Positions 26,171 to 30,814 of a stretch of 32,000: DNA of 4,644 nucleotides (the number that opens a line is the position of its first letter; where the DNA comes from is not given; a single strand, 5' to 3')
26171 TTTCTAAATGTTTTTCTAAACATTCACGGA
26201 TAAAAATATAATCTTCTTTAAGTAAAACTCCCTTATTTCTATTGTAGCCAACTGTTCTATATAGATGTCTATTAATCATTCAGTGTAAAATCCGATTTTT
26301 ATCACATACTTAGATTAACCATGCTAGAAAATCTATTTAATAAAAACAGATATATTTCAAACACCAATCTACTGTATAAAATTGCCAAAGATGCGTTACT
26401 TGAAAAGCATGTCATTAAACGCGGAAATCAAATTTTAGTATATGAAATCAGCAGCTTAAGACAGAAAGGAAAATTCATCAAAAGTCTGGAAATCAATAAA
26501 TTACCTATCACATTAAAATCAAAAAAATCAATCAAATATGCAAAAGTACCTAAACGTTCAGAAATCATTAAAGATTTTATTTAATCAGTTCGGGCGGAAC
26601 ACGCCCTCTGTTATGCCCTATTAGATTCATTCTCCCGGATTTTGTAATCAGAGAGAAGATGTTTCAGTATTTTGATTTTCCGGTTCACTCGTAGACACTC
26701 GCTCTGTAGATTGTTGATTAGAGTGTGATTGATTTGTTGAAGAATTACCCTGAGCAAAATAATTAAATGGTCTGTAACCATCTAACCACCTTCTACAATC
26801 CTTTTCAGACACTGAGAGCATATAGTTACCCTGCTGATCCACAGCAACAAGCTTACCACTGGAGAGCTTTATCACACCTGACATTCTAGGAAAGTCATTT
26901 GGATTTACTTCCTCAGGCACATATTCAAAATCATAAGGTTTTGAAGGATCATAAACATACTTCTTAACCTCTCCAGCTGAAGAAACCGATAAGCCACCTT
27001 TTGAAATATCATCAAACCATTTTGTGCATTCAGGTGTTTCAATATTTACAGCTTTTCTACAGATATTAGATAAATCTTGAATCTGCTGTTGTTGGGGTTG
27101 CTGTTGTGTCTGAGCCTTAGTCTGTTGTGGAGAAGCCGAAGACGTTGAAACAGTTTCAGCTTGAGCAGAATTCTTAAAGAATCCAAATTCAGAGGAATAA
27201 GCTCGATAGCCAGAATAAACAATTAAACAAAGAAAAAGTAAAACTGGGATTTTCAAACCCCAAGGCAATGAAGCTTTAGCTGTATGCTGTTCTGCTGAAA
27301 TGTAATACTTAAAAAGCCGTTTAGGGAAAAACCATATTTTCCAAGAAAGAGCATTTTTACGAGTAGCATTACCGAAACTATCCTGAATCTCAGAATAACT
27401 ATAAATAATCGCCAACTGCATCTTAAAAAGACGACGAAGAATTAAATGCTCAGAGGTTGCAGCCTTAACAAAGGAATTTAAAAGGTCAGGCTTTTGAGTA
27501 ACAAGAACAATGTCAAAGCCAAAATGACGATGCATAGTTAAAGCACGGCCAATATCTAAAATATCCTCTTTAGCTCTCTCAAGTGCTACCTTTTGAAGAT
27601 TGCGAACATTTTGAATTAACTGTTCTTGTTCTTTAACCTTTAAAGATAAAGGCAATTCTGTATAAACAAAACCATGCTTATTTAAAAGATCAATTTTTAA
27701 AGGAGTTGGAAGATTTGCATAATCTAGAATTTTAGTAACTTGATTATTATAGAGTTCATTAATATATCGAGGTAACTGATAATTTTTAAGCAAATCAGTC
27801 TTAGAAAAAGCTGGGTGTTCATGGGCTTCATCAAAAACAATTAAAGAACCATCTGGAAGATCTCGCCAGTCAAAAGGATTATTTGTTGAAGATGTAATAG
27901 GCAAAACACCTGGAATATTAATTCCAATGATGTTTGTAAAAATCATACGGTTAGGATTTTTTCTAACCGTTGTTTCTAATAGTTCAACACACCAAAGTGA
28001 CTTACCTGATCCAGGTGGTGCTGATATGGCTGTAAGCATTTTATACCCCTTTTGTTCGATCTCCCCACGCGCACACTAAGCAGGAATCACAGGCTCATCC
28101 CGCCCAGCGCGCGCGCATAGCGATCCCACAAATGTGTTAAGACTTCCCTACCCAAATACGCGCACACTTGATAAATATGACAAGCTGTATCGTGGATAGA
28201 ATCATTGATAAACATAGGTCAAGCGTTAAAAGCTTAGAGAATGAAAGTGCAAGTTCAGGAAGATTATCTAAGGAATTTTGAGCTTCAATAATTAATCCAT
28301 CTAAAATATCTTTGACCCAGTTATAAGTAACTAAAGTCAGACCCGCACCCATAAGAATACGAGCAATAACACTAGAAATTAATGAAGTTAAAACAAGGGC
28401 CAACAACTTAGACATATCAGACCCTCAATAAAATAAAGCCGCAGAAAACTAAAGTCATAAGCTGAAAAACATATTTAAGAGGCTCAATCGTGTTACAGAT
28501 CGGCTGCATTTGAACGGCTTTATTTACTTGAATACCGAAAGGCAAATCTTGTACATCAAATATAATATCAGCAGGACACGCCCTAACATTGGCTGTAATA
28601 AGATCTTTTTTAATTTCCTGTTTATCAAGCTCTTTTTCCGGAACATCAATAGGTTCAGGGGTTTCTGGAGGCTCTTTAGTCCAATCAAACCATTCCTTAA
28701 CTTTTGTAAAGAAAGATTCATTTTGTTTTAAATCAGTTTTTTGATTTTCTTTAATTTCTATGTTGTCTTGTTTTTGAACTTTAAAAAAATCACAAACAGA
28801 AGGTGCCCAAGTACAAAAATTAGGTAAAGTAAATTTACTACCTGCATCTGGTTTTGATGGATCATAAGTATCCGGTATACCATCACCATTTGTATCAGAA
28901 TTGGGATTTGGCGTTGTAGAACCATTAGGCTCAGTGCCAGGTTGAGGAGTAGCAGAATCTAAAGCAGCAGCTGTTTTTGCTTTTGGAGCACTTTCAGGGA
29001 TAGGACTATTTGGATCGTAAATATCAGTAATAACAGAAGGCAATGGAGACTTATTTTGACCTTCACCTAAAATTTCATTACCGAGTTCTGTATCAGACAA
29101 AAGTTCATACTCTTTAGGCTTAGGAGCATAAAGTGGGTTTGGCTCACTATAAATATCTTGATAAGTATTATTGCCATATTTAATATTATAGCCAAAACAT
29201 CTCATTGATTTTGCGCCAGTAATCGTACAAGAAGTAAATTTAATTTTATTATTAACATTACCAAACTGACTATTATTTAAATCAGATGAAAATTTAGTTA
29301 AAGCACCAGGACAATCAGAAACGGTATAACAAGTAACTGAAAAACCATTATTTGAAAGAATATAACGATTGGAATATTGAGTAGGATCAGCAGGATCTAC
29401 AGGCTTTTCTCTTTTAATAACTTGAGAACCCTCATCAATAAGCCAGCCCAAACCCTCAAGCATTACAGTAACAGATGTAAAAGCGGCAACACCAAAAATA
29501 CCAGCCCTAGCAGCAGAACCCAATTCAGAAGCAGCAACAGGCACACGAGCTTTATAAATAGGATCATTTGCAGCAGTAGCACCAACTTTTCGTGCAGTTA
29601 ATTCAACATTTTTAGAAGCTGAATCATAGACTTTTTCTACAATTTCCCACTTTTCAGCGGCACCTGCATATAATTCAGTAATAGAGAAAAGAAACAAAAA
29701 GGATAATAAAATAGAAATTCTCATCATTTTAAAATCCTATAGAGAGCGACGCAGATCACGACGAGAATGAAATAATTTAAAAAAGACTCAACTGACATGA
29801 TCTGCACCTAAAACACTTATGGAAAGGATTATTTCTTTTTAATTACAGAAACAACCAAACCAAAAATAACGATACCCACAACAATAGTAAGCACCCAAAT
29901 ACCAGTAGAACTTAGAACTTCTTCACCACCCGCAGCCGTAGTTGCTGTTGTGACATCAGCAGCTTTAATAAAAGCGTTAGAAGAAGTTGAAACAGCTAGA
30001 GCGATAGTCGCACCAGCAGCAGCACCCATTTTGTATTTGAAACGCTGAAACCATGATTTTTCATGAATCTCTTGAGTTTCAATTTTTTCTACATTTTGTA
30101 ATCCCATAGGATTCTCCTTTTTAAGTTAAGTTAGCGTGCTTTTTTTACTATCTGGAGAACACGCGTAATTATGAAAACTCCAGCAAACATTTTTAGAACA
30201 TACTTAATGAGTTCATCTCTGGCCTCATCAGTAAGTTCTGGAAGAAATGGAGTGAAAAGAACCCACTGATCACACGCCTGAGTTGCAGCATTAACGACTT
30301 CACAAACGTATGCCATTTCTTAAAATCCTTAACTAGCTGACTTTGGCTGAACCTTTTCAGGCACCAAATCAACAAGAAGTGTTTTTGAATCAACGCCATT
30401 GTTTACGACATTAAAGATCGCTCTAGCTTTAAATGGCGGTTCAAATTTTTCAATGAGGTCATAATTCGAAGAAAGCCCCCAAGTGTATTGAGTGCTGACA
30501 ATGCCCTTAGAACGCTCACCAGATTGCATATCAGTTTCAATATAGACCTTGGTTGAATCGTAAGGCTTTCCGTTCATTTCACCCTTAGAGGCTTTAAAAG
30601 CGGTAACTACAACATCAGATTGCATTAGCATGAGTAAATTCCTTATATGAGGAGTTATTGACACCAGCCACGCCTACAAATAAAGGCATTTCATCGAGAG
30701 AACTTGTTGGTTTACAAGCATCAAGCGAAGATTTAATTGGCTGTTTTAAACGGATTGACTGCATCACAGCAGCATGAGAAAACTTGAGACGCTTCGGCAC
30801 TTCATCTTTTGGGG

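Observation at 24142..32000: Integrase-less filamentous prophage array sitting in the chromosomal dif site (XerCD-exploiting IMEX)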

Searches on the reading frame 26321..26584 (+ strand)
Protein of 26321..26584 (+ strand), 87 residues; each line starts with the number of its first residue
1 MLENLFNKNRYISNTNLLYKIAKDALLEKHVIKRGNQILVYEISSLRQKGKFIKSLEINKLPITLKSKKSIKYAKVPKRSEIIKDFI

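Call 4: search_protein_families(library=pfam, proteins=[window:26321-26584:+], max_evalue=0.01)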
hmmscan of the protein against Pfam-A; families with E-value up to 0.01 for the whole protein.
window:26321-26584:+ (87 aa): 0 families

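Call 5: search_protein_families(library=phrogs, proteins=[window:26321-26584:+], max_evalue=0.01)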
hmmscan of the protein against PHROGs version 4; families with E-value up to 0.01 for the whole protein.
window:26321-26584:+ (87 aa): 0 families

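Call 40: search_protein_families(library=pfam, proteins=[window:26321-26584:+], max_evalue=1)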
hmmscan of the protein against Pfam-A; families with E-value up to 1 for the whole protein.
window:26321-26584:+ (87 aa): 2 families
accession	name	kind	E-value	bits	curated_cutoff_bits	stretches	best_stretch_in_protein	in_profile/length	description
PF06288.18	DUF1040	-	0.084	13.7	27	1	2-44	13-55/86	Protein of unknown function (DUF1040)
PF24100.1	DUF7381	-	0.85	10.5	27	0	6-84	22-92/121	Domain of unknown function (DUF7381)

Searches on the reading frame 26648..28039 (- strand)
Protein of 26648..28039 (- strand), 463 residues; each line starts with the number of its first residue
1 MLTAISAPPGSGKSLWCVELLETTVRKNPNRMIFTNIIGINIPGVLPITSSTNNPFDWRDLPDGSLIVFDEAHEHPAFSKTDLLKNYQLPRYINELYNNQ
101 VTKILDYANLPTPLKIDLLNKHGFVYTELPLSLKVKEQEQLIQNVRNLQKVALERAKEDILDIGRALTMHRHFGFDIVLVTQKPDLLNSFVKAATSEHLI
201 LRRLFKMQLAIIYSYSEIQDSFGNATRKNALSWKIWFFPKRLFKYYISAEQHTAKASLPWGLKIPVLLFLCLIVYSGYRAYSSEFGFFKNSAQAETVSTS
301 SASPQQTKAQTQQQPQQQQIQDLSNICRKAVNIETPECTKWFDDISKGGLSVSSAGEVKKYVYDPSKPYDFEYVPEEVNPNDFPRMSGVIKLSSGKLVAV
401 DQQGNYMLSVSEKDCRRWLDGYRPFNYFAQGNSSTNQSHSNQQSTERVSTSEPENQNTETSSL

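Call 4: search_protein_families(library=pfam, proteins=[window:26648-28039:-], max_evalue=0.01)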
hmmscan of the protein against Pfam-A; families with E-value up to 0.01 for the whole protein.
window:26648-28039:- (463 aa): 1 family
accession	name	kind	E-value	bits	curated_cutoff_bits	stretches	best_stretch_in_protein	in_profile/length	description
PF05707.18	Zot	-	2e-13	50.7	20.3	1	9-252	9-196/197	Zonular occludens toxin (Zot)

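Call 5: search_protein_families(library=phrogs, proteins=[window:26648-28039:-], max_evalue=0.01)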
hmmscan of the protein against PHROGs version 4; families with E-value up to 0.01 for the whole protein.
window:26648-28039:- (463 aa): 3 families
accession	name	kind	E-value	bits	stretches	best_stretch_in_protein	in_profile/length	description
phrog_197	-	moron, auxiliary metabolic gene and host takeover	2e-59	203.3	1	1-456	27-391/486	Zot-like toxin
phrog_1041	-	moron, auxiliary metabolic gene and host takeover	3.6e-20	73.8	1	164-320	125-295/420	CTXphi Zot-like toxin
phrog_1675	-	head and packaging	0.0069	16.8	0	167-215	109-158/353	morphogenesis (protein I of M13)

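Call 12: find_encoding_contigs(protein=window:26648-28039:-, flank=10000, max_places=10)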
Protein window:26648-28039:- (463 aa): 1 contig read that carries it; 1 place shown.
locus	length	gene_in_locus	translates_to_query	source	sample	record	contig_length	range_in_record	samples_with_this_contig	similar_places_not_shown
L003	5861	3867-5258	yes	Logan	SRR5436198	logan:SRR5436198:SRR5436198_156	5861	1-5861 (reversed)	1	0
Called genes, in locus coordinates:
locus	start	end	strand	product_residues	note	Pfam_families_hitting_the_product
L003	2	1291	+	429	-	?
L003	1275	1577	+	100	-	-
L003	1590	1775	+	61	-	-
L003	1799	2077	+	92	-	-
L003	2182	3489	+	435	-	PF05616:Neisseria_TspB (weak)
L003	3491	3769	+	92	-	PF10734:DUF2523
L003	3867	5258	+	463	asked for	PF05707:Zot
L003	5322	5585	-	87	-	-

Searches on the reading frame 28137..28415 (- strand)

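Call 4: search_protein_families(library=pfam, proteins=[window:28137-28415:-], max_evalue=0.01)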
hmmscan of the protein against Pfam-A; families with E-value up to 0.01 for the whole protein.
window:28137-28415:- (92 aa): 1 family
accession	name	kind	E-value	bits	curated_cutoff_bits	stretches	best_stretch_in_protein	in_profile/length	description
PF10734.14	DUF2523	-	1.6e-11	45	22.1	1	5-77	1-73/80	Protein of unknown function (DUF2523)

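Call 5: search_protein_families(library=phrogs, proteins=[window:28137-28415:-], max_evalue=0.01)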
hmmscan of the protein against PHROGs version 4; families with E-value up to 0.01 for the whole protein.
window:28137-28415:- (92 aa): 1 family
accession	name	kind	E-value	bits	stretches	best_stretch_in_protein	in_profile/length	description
phrog_1242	-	head and packaging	8e-16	59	1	2-87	3-88/97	minor head protein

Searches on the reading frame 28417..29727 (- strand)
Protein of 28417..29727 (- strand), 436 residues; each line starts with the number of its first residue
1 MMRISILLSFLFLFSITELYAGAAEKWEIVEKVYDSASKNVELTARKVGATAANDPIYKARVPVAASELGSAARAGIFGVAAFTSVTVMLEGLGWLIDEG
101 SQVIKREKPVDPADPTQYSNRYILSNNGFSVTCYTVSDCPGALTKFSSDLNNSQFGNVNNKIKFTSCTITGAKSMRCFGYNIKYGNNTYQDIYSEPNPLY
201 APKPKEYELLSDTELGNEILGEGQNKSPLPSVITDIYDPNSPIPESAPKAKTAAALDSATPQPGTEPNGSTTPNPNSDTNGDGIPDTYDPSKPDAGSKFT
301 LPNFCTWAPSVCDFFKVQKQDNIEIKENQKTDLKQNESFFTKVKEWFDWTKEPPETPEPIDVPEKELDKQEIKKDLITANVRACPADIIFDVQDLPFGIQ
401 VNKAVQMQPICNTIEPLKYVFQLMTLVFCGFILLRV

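Call 4: search_protein_families(library=pfam, proteins=[window:28417-29727:-], max_evalue=0.01)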
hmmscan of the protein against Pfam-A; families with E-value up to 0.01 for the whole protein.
window:28417-29727:- (436 aa): 1 family
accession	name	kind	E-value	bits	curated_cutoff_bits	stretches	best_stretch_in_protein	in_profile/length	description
PF05616.18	Neisseria_TspB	-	4.7e-06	25.8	20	1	241-435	341-512/517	Neisseria meningitidis TspB protein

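Call 5: search_protein_families(library=phrogs, proteins=[window:28417-29727:-], max_evalue=0.01)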
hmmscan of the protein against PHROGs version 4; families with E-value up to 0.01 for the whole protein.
window:28417-29727:- (436 aa): 3 families
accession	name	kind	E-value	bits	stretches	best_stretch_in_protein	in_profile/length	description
phrog_7568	-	unknown function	2.2e-48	166.8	1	5-433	22-424/433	-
phrog_19149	-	unknown function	4.5e-06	27.2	0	285-323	280-316/403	-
phrog_20131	-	unknown function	0.0018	18.1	0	289-353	287-333/403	-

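Call 11: find_encoding_contigs(protein=window:28417-29727:-, flank=10000, max_places=10)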
Protein window:28417-29727:- (436 aa): no gene with exactly this product is on record in the collection.

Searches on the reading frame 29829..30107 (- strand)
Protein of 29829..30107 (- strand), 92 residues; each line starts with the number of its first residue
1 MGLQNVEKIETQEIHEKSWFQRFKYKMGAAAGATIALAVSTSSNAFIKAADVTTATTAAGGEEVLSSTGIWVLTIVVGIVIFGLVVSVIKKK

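Call 4: search_protein_families(library=pfam, proteins=[window:29829-30107:-], max_evalue=0.01)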
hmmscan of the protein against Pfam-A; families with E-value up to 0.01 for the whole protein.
window:29829-30107:- (92 aa): 0 families

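Call 5: search_protein_families(library=phrogs, proteins=[window:29829-30107:-], max_evalue=0.01)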
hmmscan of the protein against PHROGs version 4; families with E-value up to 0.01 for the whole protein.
window:29829-30107:- (92 aa): 2 families
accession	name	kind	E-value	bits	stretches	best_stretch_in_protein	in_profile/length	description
phrog_2374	-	unknown function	0.0024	18.8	1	27-89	9-73/74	-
phrog_7106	-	head and packaging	0.006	17.9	1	16-83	4-66/72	major head protein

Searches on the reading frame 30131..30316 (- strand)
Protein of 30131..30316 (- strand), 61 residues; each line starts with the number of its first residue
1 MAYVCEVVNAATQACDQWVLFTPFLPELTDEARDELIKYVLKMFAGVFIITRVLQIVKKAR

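Call 4: search_protein_families(library=pfam, proteins=[window:30131-30316:-], max_evalue=0.01)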
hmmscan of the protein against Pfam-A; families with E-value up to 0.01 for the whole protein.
window:30131-30316:- (61 aa): 0 families

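Call 5: search_protein_families(library=phrogs, proteins=[window:30131-30316:-], max_evalue=0.01)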
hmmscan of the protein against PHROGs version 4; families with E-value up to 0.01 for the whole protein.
window:30131-30316:- (61 aa): 2 families
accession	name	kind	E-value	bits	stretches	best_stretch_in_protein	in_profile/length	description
phrog_13391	-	unknown function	6.3e-10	40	1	1-58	1-59/59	-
phrog_9110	-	unknown function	0.00048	21.5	1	1-33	2-35/61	-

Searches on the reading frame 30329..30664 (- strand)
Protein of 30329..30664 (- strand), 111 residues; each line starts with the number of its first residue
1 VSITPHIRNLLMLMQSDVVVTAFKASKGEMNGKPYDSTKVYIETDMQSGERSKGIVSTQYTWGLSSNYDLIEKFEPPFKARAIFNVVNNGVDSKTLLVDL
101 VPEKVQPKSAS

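Call 4: search_protein_families(library=pfam, proteins=[window:30329-30664:-], max_evalue=0.01)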
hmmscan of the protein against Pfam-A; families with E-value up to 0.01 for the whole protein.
window:30329-30664:- (111 aa): 0 families

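Call 5: search_protein_families(library=phrogs, proteins=[window:30329-30664:-], max_evalue=0.01)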
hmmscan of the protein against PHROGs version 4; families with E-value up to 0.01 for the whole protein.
window:30329-30664:- (111 aa): 1 family
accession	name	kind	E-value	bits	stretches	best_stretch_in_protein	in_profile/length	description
phrog_4994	-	unknown function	1.3e-22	81.1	1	12-109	1-99/103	-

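Call 40: search_protein_families(library=pfam, proteins=[window:30329-30664:-], max_evalue=1)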
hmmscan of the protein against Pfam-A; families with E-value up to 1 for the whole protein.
window:30329-30664:- (111 aa): 0 families

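Call 69: search_solved_structures(query=window:30329-30664:-, max_evalue=1)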
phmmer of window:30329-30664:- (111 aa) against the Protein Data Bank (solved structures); distinct sequences matched with E-value up to 1: 3.
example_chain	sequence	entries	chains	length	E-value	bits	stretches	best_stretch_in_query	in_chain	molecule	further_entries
2maf_A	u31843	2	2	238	0.64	13.3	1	44-104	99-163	Opacity protein opA60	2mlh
8qwq_A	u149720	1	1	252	0.71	13.1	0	44-104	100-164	Opacity protein opA60 (Fragment)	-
3uz0_B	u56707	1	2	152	0.94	12.8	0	38-82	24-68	Stage II sporulation protein Q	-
